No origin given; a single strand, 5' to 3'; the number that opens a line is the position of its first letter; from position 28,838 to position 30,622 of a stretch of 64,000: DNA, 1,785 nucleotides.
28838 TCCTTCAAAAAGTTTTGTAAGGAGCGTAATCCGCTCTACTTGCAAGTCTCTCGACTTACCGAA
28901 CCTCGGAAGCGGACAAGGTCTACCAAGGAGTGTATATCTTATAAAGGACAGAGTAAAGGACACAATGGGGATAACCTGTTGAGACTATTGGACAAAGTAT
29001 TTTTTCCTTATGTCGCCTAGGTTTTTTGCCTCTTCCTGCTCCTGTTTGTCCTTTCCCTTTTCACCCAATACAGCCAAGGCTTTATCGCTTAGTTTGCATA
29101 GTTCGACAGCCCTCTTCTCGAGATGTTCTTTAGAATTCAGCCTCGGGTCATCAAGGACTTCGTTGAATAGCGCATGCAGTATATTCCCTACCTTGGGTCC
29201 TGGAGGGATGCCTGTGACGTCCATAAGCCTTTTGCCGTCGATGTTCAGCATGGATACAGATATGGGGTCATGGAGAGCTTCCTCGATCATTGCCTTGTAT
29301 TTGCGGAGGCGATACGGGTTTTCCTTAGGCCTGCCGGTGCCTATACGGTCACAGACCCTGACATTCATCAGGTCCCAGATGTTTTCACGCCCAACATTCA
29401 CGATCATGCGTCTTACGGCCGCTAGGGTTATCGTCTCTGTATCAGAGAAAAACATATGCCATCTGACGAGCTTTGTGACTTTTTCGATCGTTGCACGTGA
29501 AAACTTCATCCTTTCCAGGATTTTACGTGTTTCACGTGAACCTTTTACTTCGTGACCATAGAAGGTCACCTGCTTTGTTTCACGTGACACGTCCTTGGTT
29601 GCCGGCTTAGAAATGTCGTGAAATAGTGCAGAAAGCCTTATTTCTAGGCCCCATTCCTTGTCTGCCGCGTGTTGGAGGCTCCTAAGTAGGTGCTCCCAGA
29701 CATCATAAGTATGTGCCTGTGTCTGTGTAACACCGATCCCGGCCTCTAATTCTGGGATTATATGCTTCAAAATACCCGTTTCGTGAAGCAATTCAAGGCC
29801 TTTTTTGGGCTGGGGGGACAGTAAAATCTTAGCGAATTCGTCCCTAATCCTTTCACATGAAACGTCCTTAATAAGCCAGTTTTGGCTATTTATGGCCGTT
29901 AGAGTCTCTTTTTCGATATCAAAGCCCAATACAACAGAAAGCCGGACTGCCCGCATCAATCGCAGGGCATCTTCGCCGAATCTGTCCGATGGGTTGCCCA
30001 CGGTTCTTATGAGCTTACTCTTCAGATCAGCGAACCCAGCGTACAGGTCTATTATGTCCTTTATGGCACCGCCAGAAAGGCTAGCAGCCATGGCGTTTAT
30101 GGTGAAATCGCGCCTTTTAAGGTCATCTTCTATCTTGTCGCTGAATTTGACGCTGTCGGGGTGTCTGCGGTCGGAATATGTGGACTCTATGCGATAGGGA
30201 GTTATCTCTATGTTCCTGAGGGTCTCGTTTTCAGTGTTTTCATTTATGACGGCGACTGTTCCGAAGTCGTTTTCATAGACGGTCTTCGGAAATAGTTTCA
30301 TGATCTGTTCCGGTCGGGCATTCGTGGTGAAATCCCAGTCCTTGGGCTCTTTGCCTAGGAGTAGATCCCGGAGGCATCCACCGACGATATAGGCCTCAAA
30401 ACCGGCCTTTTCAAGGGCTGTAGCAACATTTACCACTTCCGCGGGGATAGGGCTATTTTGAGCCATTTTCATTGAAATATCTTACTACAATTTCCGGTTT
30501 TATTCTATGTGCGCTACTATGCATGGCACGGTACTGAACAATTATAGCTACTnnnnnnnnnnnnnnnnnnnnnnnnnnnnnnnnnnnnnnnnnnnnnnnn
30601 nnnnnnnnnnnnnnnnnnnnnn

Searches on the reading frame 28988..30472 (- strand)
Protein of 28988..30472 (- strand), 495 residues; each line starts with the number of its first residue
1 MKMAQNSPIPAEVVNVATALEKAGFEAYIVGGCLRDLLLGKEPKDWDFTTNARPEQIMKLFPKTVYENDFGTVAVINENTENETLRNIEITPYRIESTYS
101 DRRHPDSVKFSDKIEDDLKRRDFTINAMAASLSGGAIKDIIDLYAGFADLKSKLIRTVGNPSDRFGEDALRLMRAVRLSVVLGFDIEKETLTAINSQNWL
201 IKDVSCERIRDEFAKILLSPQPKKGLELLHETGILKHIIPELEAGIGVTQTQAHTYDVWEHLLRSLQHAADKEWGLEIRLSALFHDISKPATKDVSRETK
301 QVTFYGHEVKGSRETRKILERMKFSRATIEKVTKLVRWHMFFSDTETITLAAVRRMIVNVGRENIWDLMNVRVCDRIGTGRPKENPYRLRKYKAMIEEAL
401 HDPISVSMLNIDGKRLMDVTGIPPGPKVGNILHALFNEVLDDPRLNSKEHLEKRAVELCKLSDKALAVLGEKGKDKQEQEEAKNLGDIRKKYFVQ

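Call 43: search_protein_families(library=pfam, proteins=[window:28988-30472:-], max_evalue=0.00001)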
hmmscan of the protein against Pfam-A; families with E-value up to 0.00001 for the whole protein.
window:28988-30472:- (495 aa): 4 families
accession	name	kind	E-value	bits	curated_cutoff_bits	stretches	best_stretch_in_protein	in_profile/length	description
PF01743.26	PolyA_pol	-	9.4e-38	129.8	23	1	27-156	1-126/126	Poly A polymerase head domain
PF12627.12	PolyA_pol_RNAbd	-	7.4e-21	74.1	22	1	183-244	1-62/64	Probable RNA and SrmB- binding site of polymerase A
PF01966.28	HD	-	1e-10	42.4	22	1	258-351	1-93/116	HD domain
PF13735.12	tRNA_NucTran2_2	-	4.8e-09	36.8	27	1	313-453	22-147/149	tRNA nucleotidyltransferase domain 2 putative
